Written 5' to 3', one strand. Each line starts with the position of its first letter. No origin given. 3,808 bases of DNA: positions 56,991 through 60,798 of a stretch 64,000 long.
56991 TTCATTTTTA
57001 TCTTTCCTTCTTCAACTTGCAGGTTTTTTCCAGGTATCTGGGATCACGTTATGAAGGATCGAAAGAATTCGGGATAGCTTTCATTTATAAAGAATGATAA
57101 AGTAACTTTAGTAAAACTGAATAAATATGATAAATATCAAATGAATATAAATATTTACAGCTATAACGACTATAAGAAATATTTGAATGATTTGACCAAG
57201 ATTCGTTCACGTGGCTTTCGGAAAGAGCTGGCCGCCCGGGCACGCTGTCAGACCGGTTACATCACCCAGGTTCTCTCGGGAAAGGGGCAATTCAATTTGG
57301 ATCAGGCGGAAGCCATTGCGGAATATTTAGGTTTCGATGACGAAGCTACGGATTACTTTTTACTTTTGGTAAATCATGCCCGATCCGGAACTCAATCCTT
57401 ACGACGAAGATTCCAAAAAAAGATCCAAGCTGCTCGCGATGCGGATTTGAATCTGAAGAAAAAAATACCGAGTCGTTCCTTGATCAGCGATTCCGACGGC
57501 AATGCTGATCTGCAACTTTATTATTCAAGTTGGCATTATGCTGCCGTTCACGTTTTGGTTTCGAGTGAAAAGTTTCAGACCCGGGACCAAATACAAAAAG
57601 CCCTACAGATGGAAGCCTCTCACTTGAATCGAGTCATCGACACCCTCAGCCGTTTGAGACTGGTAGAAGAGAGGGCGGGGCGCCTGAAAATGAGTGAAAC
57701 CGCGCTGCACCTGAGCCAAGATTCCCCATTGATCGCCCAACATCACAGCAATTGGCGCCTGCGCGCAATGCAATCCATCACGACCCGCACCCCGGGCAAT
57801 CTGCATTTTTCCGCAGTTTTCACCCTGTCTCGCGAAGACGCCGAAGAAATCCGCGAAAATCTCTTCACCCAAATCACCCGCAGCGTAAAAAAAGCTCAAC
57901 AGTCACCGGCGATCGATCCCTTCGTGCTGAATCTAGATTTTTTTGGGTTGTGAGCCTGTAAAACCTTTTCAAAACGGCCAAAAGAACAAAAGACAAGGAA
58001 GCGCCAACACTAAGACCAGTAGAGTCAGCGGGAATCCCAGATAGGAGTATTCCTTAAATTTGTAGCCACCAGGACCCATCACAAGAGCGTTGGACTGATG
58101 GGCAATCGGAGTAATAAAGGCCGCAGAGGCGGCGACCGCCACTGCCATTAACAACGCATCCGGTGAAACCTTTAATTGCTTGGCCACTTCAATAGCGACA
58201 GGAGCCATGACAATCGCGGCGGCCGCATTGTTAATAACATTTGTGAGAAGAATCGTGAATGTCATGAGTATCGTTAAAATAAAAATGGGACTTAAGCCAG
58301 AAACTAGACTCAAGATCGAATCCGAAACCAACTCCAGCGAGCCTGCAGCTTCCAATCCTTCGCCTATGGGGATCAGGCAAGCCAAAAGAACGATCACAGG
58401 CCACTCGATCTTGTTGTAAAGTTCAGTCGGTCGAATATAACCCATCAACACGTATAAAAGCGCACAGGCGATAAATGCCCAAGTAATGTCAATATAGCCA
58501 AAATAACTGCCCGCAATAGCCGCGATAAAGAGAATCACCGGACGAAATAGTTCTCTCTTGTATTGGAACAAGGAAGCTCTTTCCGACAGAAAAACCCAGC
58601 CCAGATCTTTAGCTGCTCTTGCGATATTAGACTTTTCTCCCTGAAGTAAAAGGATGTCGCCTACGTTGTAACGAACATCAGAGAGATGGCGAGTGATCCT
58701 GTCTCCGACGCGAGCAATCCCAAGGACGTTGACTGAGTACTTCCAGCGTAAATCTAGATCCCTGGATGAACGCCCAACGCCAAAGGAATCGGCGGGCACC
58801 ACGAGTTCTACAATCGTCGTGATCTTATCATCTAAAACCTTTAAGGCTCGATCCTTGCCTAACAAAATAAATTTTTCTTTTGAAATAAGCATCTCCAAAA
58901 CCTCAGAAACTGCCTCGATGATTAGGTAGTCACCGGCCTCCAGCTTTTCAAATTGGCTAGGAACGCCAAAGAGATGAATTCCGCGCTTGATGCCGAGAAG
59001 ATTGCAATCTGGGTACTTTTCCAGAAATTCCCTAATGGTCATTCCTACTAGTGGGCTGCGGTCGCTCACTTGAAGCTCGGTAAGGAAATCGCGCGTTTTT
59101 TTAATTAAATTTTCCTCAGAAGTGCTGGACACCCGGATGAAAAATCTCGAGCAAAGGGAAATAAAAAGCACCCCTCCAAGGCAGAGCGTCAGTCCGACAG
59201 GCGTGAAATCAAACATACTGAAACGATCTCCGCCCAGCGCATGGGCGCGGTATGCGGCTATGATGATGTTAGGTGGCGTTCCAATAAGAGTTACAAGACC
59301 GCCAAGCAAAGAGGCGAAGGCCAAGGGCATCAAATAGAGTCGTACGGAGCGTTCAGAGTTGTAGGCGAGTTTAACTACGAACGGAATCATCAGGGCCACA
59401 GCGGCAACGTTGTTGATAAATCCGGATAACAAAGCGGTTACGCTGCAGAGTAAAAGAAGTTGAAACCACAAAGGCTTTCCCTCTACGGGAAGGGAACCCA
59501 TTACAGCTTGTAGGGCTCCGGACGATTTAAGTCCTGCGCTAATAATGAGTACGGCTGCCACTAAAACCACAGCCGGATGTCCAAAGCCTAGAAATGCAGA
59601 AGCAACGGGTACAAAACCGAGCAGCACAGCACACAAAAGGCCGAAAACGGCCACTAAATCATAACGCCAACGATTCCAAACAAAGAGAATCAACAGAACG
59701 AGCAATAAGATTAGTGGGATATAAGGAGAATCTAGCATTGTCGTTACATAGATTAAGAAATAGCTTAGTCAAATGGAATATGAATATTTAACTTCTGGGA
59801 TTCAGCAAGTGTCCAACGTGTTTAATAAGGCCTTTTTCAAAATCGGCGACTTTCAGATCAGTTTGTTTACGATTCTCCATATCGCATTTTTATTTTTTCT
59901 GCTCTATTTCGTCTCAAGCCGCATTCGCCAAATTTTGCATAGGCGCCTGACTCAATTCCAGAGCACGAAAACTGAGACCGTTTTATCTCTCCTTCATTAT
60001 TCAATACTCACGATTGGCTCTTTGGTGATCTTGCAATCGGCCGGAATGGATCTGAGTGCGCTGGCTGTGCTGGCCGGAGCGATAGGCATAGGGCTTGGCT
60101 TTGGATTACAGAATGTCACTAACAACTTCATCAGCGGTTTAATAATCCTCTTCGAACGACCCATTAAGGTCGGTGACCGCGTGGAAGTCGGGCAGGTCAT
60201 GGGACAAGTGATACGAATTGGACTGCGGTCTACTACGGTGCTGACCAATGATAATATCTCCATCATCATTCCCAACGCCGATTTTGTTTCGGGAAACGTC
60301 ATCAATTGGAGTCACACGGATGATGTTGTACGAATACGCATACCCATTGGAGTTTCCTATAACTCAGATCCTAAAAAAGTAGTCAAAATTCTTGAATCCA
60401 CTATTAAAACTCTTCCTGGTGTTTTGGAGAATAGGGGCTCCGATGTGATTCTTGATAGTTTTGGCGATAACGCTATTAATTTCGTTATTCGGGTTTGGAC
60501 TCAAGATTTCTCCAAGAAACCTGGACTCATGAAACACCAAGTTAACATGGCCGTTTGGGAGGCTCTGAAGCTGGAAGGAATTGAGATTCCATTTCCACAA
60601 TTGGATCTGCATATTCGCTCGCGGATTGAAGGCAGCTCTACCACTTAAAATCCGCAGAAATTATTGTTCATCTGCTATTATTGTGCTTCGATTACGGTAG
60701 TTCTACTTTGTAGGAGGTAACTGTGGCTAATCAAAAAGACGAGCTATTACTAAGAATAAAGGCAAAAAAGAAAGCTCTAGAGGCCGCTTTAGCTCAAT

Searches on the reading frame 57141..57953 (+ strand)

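Call 42: search_protein_families(library=pfam, proteins=[window:57141-57953:+], max_evalue=0.01)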
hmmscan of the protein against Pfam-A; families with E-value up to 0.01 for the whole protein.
window:57141-57953:+ (270 aa): 3 families
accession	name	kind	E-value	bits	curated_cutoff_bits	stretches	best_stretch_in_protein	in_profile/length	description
PF14394.12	DUF4423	-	1.5e-16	61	30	1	123-269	14-164/165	Domain of unknown function (DUF4423)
PF13560.12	HTH_31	-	2.5e-05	24.9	27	1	27-71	17-62/64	Helix-turn-helix domain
PF01381.28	HTH_3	-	0.0087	16.5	23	0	28-65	13-50/55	Helix-turn-helix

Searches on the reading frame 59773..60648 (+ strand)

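Call 42: search_protein_families(library=pfam, proteins=[window:59773-60648:+], max_evalue=0.01)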
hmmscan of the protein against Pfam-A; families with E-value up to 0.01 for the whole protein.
window:59773-60648:+ (291 aa): 3 families
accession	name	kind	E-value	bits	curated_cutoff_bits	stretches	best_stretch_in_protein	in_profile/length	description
PF00924.24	MS_channel_2nd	-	6.2e-22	77.9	20.2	1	114-181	1-68/68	Mechanosensitive ion channel, beta-domain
PF21082.3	MS_channel_3rd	-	1.2e-13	51.7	21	1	188-272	1-88/88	Mechanosensitive ion channel MscS, C-terminal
PF21088.3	MS_channel_1st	-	2.7e-07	30.9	23.1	1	74-113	3-42/42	Mechanosensitive ion channel, transmembrane helices 2/3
